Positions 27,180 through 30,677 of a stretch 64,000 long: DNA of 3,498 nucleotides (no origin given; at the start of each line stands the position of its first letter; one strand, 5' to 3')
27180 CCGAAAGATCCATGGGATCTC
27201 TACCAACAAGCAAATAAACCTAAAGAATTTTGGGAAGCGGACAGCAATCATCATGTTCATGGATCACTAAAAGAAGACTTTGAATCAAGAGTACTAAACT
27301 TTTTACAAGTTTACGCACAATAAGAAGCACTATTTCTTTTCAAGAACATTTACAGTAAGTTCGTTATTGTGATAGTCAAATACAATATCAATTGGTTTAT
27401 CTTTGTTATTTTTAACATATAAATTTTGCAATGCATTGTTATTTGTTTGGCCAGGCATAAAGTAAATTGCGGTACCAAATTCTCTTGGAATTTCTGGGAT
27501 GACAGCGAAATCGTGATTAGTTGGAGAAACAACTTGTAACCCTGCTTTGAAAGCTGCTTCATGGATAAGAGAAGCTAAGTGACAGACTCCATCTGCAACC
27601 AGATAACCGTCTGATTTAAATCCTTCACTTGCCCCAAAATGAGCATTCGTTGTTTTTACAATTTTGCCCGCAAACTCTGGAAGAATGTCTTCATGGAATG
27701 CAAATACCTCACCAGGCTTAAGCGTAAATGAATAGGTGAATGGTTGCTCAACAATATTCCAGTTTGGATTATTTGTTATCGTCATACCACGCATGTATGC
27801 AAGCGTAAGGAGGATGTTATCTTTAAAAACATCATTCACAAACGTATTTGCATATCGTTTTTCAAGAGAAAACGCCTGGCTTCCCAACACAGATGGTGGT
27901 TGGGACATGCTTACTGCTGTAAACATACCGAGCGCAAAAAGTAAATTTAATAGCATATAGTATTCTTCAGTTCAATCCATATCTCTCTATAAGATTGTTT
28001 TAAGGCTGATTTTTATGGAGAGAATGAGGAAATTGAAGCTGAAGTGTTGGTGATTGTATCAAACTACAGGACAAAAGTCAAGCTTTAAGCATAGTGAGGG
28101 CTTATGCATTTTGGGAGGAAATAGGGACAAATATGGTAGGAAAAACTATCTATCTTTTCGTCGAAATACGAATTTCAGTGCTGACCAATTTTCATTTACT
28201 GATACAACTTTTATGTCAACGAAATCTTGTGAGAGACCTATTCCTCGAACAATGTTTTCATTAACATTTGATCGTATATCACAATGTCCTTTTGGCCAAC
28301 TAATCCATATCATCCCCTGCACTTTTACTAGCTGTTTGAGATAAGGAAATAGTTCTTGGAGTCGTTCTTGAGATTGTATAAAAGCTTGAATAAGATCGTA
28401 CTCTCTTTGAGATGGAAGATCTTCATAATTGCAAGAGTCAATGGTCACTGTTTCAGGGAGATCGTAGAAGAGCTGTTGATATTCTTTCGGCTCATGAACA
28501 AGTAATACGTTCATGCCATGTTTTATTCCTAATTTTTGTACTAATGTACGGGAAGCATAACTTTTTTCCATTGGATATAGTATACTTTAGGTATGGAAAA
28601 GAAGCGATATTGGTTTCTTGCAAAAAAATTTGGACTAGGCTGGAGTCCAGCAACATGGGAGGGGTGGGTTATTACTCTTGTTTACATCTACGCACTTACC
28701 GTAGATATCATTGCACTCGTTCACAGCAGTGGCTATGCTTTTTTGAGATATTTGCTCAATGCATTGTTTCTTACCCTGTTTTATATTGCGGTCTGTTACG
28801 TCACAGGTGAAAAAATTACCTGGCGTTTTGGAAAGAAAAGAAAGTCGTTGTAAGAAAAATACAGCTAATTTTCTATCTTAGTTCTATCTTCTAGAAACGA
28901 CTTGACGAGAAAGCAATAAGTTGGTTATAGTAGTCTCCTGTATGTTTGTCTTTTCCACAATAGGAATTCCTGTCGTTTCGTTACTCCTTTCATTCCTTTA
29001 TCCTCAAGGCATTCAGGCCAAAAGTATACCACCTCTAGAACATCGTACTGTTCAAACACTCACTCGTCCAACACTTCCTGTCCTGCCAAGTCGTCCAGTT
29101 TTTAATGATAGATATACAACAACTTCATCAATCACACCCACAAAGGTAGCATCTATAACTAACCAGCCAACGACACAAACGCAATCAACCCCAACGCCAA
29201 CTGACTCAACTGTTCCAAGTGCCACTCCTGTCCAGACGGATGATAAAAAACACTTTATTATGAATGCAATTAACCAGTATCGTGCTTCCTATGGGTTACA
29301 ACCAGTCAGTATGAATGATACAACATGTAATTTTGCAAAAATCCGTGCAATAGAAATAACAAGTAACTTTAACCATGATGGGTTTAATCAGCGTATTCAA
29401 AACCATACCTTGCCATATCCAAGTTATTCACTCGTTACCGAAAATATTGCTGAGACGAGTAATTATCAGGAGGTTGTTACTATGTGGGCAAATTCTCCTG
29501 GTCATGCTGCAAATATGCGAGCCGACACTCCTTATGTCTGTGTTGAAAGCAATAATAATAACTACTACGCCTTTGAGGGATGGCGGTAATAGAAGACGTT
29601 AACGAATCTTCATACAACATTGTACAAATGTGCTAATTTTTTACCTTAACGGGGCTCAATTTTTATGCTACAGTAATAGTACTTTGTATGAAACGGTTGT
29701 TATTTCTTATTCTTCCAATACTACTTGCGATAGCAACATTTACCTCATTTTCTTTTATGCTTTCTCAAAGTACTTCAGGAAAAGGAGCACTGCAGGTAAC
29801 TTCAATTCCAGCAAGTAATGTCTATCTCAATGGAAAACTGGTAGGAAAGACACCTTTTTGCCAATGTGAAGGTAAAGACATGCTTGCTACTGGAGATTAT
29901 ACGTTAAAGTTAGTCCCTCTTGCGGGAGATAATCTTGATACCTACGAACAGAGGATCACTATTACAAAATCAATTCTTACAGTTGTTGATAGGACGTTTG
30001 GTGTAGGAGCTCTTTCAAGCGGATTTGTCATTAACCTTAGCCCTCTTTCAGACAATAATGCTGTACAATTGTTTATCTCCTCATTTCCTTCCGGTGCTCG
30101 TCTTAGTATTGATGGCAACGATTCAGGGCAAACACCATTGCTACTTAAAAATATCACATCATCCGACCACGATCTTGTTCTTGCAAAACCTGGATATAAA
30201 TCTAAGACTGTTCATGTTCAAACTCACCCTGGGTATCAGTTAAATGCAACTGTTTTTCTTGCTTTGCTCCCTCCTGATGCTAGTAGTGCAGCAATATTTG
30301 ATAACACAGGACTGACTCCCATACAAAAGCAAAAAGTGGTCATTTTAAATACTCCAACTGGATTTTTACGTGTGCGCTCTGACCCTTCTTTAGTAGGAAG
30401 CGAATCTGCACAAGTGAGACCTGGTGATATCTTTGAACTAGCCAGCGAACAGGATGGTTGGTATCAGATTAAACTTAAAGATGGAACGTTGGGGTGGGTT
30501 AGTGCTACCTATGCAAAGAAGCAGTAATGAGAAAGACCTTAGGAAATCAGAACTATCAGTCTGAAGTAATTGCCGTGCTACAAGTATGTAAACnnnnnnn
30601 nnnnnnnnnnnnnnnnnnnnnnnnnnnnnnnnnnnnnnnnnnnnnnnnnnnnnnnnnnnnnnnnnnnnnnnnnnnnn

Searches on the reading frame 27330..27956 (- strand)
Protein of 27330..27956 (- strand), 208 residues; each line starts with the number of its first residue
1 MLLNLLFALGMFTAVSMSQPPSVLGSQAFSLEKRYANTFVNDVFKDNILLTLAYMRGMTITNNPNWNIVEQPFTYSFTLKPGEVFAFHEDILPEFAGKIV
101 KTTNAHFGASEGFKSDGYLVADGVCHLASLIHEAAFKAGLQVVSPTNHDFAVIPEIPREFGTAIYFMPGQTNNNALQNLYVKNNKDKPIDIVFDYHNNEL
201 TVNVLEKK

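Call 20: search_protein_families(library=pfam, proteins=[window:27330-27956:-], max_evalue=0.001)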
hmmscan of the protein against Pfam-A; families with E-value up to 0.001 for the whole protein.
window:27330-27956:- (208 aa): 1 family
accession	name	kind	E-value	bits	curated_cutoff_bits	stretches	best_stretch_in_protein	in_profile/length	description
PF04294.18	VanW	-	5.5e-11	42.5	27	1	78-204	17-129/130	VanW like protein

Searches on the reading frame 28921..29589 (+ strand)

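Call 20: search_protein_families(library=pfam, proteins=[window:28921-29589:+], max_evalue=0.001)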
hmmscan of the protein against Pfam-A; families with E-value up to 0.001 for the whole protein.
window:28921-29589:+ (222 aa): 1 family
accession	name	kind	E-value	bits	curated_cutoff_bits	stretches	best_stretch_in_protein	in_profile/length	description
PF00188.32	CAP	-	1.7e-10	42.2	21.1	1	115-199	2-90/117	Cysteine-rich secretory protein family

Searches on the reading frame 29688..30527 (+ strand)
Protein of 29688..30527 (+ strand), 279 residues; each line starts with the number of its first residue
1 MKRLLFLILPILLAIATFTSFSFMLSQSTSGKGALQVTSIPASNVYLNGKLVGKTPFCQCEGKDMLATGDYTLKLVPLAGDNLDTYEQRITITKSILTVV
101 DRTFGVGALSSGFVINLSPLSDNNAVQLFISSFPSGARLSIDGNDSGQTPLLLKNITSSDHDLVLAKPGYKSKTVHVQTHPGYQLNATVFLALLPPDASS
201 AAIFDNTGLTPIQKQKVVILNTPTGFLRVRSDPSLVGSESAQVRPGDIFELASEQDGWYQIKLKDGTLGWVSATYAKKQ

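Call 20: search_protein_families(library=pfam, proteins=[window:29688-30527:+], max_evalue=0.001)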
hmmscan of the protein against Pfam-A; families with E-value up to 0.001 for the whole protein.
window:29688-30527:+ (279 aa): 4 families
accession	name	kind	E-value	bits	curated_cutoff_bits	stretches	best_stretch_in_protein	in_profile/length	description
PF08308.17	PEGA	-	5.2e-18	65.2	20.8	2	127-183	3-59/71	PEGA domain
PF08239.17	SH3_3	-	3.3e-10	40.4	27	1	226-275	2-52/54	Bacterial SH3 domain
PF06347.19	SH3_4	-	2.8e-06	27.4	24.1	1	229-273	7-51/56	Bacterial SH3 domain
PF18348.7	SH3_16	-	0.00035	20.7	25.8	0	241-273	13-46/49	Bacterial dipeptidyl-peptidase Sh3 domain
